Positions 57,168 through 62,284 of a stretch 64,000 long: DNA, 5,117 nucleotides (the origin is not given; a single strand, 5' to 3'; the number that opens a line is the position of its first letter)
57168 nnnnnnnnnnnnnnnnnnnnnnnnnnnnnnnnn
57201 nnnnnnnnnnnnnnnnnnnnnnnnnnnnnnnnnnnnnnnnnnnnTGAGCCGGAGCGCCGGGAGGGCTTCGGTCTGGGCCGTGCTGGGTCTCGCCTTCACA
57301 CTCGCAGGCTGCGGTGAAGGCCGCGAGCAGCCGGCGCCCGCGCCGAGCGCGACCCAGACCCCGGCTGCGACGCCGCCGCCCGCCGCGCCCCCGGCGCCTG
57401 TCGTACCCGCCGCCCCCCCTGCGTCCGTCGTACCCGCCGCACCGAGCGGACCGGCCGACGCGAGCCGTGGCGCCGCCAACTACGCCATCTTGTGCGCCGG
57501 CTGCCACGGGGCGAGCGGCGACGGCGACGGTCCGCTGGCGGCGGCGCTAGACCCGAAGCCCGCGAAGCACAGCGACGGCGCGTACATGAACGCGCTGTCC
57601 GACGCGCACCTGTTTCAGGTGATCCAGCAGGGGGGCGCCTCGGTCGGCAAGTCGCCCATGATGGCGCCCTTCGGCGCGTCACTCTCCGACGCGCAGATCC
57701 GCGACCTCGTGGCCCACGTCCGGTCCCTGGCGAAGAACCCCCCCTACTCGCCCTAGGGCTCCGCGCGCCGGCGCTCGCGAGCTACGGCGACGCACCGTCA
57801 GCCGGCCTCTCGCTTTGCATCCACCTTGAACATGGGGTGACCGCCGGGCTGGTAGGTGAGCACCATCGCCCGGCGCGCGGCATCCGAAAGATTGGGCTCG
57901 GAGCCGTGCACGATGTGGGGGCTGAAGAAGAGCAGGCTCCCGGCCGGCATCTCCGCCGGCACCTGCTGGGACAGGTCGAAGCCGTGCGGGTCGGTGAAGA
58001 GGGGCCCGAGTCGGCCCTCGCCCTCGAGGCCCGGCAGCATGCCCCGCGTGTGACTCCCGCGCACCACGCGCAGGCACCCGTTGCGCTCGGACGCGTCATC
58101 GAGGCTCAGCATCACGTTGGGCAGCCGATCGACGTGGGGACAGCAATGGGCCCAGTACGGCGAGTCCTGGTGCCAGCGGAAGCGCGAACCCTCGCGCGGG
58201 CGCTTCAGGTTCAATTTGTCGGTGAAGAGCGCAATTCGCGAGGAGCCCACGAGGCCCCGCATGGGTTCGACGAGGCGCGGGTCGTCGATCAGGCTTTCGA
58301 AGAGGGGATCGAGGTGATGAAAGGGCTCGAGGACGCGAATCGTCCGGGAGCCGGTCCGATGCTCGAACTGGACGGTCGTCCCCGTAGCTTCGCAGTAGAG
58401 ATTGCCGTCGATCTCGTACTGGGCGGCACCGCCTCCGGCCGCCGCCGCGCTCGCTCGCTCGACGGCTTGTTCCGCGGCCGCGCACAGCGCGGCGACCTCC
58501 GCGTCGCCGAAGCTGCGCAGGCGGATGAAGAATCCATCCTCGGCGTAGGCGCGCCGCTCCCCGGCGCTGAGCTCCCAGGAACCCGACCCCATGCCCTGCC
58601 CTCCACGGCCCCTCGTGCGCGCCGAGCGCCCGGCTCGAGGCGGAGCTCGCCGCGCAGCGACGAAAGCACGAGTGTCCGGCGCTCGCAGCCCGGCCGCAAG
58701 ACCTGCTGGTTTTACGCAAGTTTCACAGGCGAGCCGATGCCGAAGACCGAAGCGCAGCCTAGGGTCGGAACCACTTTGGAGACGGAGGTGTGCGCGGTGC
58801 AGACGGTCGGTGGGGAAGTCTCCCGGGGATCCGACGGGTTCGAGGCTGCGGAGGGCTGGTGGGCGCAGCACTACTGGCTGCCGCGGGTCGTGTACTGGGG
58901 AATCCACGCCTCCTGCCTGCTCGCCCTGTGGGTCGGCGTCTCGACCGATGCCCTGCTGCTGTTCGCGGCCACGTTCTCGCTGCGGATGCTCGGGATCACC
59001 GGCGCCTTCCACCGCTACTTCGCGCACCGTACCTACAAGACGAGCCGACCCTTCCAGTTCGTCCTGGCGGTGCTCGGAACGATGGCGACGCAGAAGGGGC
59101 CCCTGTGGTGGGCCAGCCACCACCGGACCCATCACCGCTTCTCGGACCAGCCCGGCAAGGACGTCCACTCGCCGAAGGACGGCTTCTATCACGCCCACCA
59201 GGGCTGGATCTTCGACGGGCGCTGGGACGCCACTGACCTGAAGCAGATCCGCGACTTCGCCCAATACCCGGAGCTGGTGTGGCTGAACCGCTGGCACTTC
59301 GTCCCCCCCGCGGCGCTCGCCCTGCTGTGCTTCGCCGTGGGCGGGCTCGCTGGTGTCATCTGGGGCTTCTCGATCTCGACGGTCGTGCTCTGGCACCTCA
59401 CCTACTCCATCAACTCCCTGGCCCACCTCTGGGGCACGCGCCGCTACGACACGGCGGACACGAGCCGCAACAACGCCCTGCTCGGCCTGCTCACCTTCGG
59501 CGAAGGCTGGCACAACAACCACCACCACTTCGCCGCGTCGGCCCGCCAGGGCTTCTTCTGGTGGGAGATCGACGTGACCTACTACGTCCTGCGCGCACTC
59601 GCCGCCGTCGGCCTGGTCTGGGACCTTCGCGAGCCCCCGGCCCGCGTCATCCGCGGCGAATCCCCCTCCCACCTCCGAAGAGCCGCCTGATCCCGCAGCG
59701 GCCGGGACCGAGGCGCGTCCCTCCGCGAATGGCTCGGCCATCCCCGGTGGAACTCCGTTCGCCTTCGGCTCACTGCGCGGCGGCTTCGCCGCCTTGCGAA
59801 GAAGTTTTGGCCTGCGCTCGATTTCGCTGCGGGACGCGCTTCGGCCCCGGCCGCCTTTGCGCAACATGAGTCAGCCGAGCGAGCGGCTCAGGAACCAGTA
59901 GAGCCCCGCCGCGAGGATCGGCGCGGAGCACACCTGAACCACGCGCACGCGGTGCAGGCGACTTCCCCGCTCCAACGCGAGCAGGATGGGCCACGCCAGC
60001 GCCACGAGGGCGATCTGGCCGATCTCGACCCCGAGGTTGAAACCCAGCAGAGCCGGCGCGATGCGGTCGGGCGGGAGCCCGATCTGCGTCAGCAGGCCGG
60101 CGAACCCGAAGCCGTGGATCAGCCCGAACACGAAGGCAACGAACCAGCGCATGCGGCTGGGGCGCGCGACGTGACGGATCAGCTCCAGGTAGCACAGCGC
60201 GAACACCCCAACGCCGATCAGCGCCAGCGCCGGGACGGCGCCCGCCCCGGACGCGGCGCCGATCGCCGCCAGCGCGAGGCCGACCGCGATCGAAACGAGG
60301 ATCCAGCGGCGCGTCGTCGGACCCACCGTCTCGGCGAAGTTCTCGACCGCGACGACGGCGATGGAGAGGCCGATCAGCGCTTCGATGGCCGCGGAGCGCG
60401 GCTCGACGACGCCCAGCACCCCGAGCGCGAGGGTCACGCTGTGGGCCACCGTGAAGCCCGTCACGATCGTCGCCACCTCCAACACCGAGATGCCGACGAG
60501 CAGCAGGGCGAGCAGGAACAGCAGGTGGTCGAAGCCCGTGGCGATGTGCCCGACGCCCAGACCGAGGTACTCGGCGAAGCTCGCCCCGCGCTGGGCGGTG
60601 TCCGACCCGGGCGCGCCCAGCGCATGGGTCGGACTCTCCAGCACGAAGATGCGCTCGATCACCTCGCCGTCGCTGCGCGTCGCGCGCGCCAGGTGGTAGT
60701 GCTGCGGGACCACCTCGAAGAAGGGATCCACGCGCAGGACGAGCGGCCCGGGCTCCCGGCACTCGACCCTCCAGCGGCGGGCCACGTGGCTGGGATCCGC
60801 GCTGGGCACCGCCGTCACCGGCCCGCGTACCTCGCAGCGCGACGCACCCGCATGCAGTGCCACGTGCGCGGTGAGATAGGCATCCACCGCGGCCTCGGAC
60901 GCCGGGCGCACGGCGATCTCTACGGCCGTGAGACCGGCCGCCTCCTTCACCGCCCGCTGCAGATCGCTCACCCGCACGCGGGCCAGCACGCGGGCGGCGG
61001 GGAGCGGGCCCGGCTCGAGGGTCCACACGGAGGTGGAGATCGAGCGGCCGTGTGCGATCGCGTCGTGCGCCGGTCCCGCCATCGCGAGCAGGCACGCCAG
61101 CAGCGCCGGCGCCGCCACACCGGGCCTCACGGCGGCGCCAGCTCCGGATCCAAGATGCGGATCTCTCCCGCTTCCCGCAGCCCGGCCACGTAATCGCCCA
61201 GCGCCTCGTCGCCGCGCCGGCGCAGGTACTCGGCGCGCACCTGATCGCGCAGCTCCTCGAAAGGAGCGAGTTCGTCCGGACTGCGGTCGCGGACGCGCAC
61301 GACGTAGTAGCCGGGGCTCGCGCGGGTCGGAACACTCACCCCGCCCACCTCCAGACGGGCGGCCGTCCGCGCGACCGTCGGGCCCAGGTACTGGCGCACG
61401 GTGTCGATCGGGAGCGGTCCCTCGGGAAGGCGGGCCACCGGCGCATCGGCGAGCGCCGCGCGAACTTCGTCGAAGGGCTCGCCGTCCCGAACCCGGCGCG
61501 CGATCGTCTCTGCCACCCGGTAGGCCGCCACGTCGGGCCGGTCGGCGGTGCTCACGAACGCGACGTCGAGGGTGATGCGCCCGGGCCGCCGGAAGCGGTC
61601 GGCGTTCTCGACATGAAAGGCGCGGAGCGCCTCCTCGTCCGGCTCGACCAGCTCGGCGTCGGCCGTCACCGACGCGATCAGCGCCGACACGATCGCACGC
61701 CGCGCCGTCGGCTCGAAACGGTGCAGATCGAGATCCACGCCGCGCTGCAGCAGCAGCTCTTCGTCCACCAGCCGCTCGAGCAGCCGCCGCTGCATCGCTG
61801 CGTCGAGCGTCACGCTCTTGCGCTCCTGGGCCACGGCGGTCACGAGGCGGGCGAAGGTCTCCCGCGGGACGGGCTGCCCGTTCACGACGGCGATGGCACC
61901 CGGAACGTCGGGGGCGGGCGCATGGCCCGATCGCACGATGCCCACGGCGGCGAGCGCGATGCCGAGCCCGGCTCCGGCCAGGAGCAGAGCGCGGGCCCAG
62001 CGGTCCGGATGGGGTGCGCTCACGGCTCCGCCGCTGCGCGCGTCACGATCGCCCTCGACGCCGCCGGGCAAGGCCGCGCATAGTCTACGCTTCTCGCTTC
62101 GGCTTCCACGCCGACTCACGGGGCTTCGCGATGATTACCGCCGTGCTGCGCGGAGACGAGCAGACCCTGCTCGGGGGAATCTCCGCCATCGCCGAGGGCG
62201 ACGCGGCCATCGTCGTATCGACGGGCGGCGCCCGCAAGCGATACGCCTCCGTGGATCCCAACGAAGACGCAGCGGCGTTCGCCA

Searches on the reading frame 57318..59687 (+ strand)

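Call 67: search_protein_families(library=pfam, proteins=[window:57318-59687:+], max_evalue=0.0001)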
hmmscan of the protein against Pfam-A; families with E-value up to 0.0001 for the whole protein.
window:57318-59687:+ (790 aa): 1 family
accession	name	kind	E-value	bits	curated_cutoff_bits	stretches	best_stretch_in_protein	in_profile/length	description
PF00487.30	FA_desaturase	-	3.4e-19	70.1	29.7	1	548-751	7-231/253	Fatty acid desaturase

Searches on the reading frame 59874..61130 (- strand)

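Call 67: search_protein_families(library=pfam, proteins=[window:59874-61130:-], max_evalue=0.0001)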
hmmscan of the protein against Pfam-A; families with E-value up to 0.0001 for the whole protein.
window:59874-61130:- (419 aa): 1 family
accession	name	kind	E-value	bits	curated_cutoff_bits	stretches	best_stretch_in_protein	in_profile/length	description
PF13795.12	HupE_UreJ_2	-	7.4e-44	149.6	24.5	2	188-285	1-103/156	HupE / UreJ protein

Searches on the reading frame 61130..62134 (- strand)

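Call 67: search_protein_families(library=pfam, proteins=[window:61130-62134:-], max_evalue=0.0001)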
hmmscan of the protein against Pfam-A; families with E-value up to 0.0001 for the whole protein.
window:61130-62134:- (335 aa): 1 family
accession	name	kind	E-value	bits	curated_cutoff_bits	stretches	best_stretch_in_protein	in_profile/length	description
PF13145.12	Rotamase_2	-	9.3e-14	52.7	27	1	165-297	1-121/121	PPIC-type PPIASE domain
